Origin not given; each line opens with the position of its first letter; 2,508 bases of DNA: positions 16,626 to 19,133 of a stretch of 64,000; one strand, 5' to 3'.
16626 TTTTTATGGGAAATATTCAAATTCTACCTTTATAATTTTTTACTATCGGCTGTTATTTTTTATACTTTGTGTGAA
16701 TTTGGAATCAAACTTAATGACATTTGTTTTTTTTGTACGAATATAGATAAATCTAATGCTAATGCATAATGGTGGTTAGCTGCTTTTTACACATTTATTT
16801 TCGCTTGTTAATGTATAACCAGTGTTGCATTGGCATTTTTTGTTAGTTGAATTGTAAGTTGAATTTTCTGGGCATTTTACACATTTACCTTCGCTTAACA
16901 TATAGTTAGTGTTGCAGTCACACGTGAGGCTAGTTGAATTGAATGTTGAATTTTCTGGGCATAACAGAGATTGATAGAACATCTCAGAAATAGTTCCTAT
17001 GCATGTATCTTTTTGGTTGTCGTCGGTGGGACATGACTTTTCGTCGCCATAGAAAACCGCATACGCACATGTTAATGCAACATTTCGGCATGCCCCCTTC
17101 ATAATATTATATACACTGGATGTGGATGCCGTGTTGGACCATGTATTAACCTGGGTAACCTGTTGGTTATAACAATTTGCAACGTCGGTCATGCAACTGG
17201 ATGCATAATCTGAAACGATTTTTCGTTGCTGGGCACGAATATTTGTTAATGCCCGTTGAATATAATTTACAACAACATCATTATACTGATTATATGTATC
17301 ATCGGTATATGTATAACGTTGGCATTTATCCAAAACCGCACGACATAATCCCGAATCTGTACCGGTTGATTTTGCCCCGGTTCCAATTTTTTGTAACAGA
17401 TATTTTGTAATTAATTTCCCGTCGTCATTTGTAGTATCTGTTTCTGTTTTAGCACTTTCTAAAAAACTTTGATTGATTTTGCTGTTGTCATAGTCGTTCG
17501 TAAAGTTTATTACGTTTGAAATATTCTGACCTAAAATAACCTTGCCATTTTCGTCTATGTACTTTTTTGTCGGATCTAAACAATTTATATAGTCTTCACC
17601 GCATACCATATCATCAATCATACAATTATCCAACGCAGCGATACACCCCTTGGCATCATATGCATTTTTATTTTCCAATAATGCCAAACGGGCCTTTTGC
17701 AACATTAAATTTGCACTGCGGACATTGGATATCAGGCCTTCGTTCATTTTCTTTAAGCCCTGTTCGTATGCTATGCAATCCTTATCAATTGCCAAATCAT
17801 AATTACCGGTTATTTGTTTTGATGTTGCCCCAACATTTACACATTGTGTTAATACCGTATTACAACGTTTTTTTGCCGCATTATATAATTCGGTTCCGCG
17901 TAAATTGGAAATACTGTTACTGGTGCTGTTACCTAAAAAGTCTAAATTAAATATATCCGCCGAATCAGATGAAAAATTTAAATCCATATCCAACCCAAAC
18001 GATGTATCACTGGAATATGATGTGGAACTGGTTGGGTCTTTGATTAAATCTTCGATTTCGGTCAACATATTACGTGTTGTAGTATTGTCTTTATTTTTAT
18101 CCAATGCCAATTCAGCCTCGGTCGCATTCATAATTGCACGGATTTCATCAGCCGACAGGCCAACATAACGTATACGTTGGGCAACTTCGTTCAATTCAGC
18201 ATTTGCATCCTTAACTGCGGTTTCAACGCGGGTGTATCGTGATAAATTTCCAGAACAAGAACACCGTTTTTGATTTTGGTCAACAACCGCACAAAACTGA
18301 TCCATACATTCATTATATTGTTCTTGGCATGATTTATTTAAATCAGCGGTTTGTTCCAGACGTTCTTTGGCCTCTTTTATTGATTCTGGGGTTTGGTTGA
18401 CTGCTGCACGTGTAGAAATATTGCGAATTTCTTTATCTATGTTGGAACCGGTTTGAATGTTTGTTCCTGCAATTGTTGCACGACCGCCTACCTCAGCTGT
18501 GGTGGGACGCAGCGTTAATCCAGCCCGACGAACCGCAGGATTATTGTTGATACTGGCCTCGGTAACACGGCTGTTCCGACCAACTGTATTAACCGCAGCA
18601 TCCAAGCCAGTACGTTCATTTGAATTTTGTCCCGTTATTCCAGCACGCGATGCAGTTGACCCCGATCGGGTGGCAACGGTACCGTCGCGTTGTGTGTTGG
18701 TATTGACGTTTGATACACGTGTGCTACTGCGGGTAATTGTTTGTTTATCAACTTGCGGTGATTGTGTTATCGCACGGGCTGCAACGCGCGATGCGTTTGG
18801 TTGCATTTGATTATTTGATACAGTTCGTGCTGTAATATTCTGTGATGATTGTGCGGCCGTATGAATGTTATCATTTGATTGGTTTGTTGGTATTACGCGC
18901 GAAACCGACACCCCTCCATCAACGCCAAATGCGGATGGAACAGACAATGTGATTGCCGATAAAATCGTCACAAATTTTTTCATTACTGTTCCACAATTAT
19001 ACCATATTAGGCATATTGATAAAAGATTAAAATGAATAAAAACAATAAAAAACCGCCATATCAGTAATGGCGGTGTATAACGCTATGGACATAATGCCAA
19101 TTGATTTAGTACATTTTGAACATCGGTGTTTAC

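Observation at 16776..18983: Dispersed family of giant secreted Cys-rich proteins with identical architecture (A here, B at 32768..34978, larger relative C at 50844..53951)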

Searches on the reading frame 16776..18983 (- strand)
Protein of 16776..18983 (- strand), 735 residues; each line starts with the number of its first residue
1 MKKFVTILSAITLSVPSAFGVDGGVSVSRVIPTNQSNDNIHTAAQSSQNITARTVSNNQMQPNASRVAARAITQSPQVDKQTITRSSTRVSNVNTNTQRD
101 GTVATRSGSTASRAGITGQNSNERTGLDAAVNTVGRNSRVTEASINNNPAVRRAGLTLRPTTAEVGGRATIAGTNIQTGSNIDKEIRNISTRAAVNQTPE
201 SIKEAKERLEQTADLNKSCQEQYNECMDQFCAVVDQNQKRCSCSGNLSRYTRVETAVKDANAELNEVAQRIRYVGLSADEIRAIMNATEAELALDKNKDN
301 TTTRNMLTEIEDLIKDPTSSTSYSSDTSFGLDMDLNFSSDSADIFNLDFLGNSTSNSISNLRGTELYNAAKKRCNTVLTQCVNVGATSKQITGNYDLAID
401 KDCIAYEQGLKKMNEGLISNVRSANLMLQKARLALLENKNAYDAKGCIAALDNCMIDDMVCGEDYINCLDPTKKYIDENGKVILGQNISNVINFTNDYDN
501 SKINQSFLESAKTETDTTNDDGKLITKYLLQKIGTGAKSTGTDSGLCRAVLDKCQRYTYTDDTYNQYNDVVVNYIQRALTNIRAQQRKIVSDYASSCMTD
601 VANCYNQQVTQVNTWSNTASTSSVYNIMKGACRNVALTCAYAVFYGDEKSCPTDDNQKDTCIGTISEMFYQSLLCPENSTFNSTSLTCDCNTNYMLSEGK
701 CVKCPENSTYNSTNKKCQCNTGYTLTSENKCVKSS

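Call 7: search_protein_families(library=pfam, proteins=[window:16776-18983:-], max_evalue=1)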
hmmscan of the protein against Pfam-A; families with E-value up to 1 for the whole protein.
window:16776-18983:- (735 aa): 3 families
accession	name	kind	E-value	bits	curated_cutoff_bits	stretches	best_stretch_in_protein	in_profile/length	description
PF11172.13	DUF2959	-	0.038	14.6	26.8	1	207-281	18-87/190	Protein of unknown function (DUF2959)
PF12946.13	EGF_MSP1_1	-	0.14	12.7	27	0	675-702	7-37/37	MSP1 EGF domain 1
PF06247.17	Plasmod_Pvs28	-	0.48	11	26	2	711-732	20-41/41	Pvs28 EGF domain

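Call 8: search_protein_families(library=ncbifam, proteins=[window:16776-18983:-], max_evalue=1)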
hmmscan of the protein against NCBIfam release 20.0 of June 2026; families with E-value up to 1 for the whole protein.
window:16776-18983:- (735 aa): 2 families
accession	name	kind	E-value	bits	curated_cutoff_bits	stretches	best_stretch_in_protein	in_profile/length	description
NF007052.0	PRK09505.1-2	equivalog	0.019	13.1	749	1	592-676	532-622/677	alpha-amylase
NF038029.1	LP_plasma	domain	0.055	14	24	1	1-19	1-19/24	lipoprotein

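Call 12: find_homologous_proteins(query=window:16776-18983:-)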
Query window:16776-18983:- (735 aa): 1003 proteins with E <= 0.001 among 8000 candidates; the best 120 are listed.
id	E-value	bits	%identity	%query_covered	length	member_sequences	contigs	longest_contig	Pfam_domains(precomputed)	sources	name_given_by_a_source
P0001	0.0e+0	1499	94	100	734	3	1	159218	-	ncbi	-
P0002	0.0e+0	1165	77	96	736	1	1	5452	-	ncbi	-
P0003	5.0e-270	916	61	100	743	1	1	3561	-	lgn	-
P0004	8.2e-270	915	62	99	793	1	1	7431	-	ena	-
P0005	3.8e-268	910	61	99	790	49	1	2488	-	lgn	-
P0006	2.6e-266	904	61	97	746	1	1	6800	-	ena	-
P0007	4.0e-266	903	60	100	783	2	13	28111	-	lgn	-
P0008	2.0e-265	901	63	96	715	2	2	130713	-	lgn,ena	-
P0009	8.2e-265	899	62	97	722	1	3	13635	-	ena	-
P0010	1.3e-264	898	62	97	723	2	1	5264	-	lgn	-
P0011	2.1e-264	897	64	93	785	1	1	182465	-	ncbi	-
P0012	2.3e-264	897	63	96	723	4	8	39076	-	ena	-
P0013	2.7e-264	897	60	100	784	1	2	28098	-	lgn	-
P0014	3.6e-264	896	61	97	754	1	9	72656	-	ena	-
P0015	4.4e-264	896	60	99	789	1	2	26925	-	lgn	-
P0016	5.1e-264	896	62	96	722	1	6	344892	-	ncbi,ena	-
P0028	2.7e-261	887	60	97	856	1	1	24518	-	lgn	-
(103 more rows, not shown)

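Call 13: find_encoding_contigs(protein=window:16776-18983:-, flank=10000, max_places=4)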
Protein window:16776-18983:- (735 aa): 1 contig read that carries it; 1 place shown.
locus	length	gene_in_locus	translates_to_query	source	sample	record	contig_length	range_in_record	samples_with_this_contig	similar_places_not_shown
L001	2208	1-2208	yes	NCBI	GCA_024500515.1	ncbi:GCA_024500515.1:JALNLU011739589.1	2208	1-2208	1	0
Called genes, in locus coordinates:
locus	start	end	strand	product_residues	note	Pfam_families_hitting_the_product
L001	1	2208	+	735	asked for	?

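Call 15: find_encoding_contigs(protein=P0001, flank=10000, max_places=3)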
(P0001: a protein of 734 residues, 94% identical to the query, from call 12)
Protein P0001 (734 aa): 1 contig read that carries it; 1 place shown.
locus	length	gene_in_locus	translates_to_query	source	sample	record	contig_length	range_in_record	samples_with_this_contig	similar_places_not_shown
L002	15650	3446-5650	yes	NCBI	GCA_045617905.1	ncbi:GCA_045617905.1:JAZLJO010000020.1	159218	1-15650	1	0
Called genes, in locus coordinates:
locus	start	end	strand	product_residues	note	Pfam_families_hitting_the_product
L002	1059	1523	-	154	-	-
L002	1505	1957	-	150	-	-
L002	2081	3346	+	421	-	-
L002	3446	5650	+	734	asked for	-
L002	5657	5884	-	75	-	-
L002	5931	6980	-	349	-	PF00022:Actin, PF06723:MreB_Mbl, PF00012:HSP70, PF14450:FtsA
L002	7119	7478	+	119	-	PF00825:Ribonuclease_P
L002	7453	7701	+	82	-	PF01809:YidD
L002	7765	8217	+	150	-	PF00364:Biotin_lipoyl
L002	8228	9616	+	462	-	PF00289:Biotin_carb_N, PF02222:ATP-grasp, PF02786:CPSase_L_D2, PF07478:Dala_Dala_lig_C, PF02785:Biotin_carb_C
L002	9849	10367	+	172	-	-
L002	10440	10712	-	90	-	PF00312:Ribosomal_S15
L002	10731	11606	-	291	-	PF01509:TruB_N, PF16198:TruB_C_2 (weak), PF09157:TruB-C_2 (weak)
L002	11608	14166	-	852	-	PF01624:MutS_I, PF05188:MutS_II, PF05192:MutS_III, PF05190:MutS_IV, PF00488:MutS_V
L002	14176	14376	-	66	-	PF02609:Exonuc_VII_S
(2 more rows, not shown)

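Call 16: find_encoding_contigs(protein=P0016, flank=10000, max_places=3)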
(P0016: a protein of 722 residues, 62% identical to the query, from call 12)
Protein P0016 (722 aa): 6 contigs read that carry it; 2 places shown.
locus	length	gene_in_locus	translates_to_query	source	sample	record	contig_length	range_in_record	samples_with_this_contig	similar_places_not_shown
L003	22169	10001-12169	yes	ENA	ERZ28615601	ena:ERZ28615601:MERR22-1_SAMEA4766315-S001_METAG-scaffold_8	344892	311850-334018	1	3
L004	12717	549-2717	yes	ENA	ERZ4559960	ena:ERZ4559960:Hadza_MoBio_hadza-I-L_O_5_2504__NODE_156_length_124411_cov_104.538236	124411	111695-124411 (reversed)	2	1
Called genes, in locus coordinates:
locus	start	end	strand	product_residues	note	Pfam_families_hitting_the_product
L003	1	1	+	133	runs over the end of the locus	-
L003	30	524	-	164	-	PF01988:VIT1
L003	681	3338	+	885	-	PF01326:PPDK_N, PF00391:PEP-utilizers, PF02896:PEP-utilizers_C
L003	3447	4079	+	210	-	-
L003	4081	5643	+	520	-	PF02384:N6_Mtase, PF07669:Eco57I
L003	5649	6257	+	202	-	PF09411:PagL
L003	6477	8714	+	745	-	-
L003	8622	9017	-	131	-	-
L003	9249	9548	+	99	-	PF00829:Ribosomal_L21p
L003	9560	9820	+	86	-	PF01016:Ribosomal_L27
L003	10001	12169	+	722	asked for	-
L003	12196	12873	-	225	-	PF00929:RNase_T, PF13482:RNase_H_2 (weak)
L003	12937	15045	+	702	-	PF00580:UvrD-helicase, PF13245:AAA_19, PF13604:AAA_30 (faint), PF13361:UvrD_C, PF13538:UvrD_C_2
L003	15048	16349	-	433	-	-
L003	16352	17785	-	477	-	-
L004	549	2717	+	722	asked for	-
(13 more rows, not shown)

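Call 18: find_related_loci(query=A1, collection=genome_contigs, flank=3000)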
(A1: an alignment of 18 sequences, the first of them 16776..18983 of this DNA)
Query A1 (735 aa) in genome_contigs; peptide patterns used: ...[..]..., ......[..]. (x = any residue, [..] = any of these).
297 stretches matched a pattern; 275 encode a relative of the query (tblastn E <= 1e-3); the best 80 are kept; 80 distinct loci.
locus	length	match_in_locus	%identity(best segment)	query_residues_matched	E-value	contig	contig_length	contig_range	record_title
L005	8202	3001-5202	94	1-735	0e+0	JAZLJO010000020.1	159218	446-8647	MAG: Candidatus Enterousia sp. isolate T1900044962_TA20190024.MAGScoT_cleanbin_000037 SGB_3966_k141_52346, whole genome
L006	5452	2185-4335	77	1-702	0e+0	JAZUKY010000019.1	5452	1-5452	MAG: Candidatus Enterousia sp. isolate T1900045247_TH20190017.MAGScoT_cleanbin_000110 SGB_5674_k141_2661558, whole genom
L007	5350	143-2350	61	1-724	0e+0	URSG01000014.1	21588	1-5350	uncultured Rickettsiales bacterium isolate UMGS1303 genome assembly, contig: NODE_333_length_21588_cov_5.544049, whole g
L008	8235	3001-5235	61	1-724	0e+0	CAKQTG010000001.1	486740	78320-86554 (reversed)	MAG: uncultured Alphaproteobacteria bacterium isolate REFINED_METABAT215_TOP10_CONTIGS_1500_ASSEMBLY_K77_MERGED__Hadza_M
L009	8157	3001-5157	62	22-725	0e+0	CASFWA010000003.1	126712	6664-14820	uncultured proteobacterium isolate A86_L4_360360_idba_bin.28 genome assembly, contig: A86_L4_360360_idba_bin.28.fa_scaff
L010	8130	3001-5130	62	1-724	0e+0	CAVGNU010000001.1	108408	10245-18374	Bacteroides fragilis isolate H07647-L1_cleanbin_000047 genome assembly, contig: Spades_H07647-L1_contig_63, whole genome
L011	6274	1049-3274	58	1-725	0e+0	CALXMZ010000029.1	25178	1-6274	MAG: uncultured Alphaproteobacteria bacterium isolate E02__bin298 genome assembly, contig: E02__k127_6230262, whole geno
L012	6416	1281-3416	61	1-724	0e+0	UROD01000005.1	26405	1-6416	uncultured Rickettsiales bacterium isolate UMGS1180 genome assembly, contig: NODE_464_length_26405_cov_2.486603, whole g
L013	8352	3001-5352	58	1-732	0e+0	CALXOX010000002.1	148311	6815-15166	MAG: uncultured Alphaproteobacteria bacterium isolate BRZ_MD__bin1 genome assembly, contig: BRZ_MD__NODE_142_length_1483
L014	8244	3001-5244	60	1-722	0e+0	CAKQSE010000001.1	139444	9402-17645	MAG: uncultured Alphaproteobacteria bacterium isolate REFINED_METABAT215_TOP10_CONTIGS_1500_ASSEMBLY_K77_MERGED__Hadza_M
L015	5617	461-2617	62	1-703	0e+0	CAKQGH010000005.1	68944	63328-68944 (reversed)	MAG: uncultured Alphaproteobacteria bacterium isolate REFINED_METABAT215_TOP10_CONTIGS_1500_ASSEMBLY_K77_MERGED__Hadza_M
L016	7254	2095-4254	59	1-723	0e+0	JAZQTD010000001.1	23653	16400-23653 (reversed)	MAG: Candidatus Enterousia sp. isolate T1900045192_TC20190188.MAGScoT_cleanbin_000014 SGB_5297_k141_1588058, whole genom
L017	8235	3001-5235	58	1-725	0e+0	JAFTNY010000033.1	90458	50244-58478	MAG: Alphaproteobacteria bacterium isolate RGIG3991 Roe_deer_Cecum-4__c203553, whole genome shotgun sequence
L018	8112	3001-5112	62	1-703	0e+0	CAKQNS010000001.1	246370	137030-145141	MAG: uncultured Alphaproteobacteria bacterium isolate REFINED_METABAT215_TOP10_CONTIGS_1500_ASSEMBLY_K77_MERGED__Hadza_M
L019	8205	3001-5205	58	1-725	0e+0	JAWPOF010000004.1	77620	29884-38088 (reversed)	MAG: Alphaproteobacteria bacterium isolate KG228-117 k141_1441286, whole genome shotgun sequence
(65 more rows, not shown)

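Call 30: search_protein_representatives(alignment_id=A1)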
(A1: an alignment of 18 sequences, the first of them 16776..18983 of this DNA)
Query: 18 sequences, 750 profile positions. Proteins with E-value up to 0.001 (for the whole library): 685; up to 1e-10: 476; up to 1e-30: 225. The best 150 are listed.
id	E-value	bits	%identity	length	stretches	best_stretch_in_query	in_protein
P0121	0.0e+00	1121.5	-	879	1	1-701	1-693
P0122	0.0e+00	1115.0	-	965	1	1-748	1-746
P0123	0.0e+00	1088.6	-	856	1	1-701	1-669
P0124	0.0e+00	1054.4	-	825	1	6-735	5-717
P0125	0.0e+00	1043.1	-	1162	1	7-746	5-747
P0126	0.0e+00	1026.2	-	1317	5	1-748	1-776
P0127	1.8e-286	969.0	-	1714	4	1-687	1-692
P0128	9.7e-284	960.0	-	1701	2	149-749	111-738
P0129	6.3e-273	924.2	-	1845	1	1-717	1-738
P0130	2.5e-256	869.4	-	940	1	90-735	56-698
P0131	2.7e-255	865.9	-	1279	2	1-654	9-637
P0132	2.4e-254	862.8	-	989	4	171-727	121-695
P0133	8.7e-251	851.0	-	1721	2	147-748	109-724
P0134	1.1e-247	840.8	-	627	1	256-743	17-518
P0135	4.2e-236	802.4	-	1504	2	1-718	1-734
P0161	1.5e-109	384.0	-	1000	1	22-651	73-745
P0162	3.8e-109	382.7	-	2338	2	70-648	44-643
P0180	2.9e-104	366.6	-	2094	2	24-489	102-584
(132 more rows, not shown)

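Call 31: predict_structure(alignment_id=A1)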
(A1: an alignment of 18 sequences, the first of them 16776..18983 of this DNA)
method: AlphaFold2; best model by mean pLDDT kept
length: 735 residues; sequences in the alignment: 18
mean_pLDDT: 50.8   pTM: 0.31
mean pLDDT of the five models: 50.8, 50.8, 49.8, 44.7, 42.3
residues with pLDDT >= 90: 0; 70-90: 109; 50-70: 284; < 50: 342
segments of 3 or more residues with pLDDT < 50: 1-200, 237-250, 273-284, 289-300, 302-304, 315-363, 395-398, 400-404, 438-440, 460-462, 470-486, 541-543
pLDDT, mean of each block of 10 residues (from residue 1): 38 31 24 24 25 24 24 24 24 23 23 24 26 38 46 41 36 39 40 37 56 64 64 49 40 55 56 44 49 44 49 44 28 27 30 33 53 64 57 49 49 56 58 50 65 65 50 42 45 65 77 63 69 63 61 68 70 77 67 68 70 59 64 64 60 62 64 69 70 72 79 79 80 79
secondary structure, 60 per line:
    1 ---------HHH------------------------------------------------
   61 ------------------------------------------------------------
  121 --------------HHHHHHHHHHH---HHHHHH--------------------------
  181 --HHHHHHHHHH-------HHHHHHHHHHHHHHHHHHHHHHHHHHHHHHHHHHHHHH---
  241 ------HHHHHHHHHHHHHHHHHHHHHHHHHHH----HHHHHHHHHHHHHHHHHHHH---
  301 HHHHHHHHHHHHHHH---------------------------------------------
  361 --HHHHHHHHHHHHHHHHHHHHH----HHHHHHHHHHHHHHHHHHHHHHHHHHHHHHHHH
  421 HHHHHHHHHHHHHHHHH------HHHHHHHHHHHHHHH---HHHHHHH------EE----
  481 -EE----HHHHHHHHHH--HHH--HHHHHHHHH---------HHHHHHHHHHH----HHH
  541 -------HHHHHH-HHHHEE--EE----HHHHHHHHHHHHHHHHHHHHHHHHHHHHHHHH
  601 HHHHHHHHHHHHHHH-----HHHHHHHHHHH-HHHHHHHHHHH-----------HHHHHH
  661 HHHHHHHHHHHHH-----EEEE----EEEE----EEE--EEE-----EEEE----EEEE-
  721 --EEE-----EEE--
elements in order (helices of 4 or more, strands of 3 or more residues): H135-145 H149-154 H183-192 H200-237 H247-273 H278-297 H301-315 H363-383 H388-437 H444-458 H462-468 H488-497 H505-513 H523-533 H548-553 H555-558 H569-615 H621-631 H633-643 H655-673 E679-682 E687-690 E695-697 E700-702 E708-711 E716-719 E723-725 E731-733

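Call 48: search_solved_structures(query=A1, max_evalue=1)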
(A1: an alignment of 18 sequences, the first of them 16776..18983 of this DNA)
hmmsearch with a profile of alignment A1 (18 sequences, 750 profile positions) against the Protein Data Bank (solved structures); distinct sequences matched with E-value up to 1: 2.
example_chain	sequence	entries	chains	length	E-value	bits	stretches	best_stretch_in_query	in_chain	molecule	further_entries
1to3_A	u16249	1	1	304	0.9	11.1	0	587-629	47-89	Putative aldolase yihT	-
7ag7_A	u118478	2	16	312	0.93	11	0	587-629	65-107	Sulfofructosephosphate aldolase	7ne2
